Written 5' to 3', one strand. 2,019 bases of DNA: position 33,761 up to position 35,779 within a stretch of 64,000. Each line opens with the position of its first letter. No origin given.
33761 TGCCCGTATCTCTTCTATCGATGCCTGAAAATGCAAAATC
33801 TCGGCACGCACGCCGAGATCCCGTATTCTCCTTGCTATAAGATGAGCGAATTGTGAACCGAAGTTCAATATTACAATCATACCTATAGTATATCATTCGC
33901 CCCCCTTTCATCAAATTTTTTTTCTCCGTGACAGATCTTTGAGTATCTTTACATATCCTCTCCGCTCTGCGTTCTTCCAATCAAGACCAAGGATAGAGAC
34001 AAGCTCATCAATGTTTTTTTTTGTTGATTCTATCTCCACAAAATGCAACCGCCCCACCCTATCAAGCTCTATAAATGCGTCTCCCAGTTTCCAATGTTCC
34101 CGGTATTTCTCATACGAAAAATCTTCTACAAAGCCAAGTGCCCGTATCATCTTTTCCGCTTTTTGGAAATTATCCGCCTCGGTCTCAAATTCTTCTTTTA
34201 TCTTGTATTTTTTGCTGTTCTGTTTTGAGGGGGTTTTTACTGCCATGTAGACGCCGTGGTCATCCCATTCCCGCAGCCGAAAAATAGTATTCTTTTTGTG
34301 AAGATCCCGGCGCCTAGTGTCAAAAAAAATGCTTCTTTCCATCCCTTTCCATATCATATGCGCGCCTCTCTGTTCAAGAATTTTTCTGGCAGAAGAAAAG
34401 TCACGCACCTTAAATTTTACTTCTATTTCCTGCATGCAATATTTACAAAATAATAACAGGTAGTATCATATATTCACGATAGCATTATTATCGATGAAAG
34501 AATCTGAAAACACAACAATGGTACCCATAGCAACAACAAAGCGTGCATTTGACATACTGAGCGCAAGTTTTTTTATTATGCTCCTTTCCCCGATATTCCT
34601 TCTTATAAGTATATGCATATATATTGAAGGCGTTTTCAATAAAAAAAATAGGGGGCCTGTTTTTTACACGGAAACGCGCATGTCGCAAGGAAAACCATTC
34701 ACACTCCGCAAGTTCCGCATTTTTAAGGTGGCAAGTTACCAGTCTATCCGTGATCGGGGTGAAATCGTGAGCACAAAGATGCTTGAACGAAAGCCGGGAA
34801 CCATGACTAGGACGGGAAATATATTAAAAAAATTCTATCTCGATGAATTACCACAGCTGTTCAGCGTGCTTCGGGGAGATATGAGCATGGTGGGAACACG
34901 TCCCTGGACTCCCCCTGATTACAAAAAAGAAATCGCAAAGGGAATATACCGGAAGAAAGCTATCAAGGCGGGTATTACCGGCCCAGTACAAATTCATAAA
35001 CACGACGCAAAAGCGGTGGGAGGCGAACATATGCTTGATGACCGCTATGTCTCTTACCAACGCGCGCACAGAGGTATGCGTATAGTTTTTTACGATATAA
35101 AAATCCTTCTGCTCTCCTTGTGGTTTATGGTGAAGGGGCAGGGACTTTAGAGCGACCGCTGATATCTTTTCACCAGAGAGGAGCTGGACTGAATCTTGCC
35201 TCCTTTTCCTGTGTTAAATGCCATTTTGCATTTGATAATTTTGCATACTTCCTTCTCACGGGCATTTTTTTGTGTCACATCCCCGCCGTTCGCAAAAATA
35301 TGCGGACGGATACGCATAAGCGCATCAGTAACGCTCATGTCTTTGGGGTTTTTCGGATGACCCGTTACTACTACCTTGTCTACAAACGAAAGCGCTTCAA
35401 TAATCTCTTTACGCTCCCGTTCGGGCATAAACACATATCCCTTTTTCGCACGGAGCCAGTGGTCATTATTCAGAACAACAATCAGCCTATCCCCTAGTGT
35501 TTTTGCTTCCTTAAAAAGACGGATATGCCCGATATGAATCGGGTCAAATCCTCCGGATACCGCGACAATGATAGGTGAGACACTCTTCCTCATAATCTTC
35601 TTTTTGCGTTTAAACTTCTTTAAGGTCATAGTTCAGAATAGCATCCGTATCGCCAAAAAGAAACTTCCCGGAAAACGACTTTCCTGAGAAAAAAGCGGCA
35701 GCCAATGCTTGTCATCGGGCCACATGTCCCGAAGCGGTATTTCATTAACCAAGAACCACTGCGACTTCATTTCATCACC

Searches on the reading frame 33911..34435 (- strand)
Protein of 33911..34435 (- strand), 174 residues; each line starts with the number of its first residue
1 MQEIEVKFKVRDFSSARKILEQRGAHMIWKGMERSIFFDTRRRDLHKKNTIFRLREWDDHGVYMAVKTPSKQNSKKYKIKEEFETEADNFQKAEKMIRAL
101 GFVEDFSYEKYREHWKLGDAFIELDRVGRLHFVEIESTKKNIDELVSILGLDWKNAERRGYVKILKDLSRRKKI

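Call 59: search_protein_families(library=pfam, proteins=[window:33911-34435:-], max_evalue=0.001)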
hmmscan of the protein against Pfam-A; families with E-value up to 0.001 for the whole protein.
window:33911-34435:- (174 aa): 1 family
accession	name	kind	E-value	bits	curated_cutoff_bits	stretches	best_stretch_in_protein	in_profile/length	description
PF01928.26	CYTH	-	3.4e-19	69.8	23.2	1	1-145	1-153/179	CYTH domain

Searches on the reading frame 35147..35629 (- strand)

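Call 59: search_protein_families(library=pfam, proteins=[window:35147-35629:-], max_evalue=0.001)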
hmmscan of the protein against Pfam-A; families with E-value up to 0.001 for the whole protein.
window:35147-35629:- (160 aa): 1 family
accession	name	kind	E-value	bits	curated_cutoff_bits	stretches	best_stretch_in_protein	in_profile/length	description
PF01467.32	CTP_transf_like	-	2.1e-12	47.8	21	1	25-125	3-95/133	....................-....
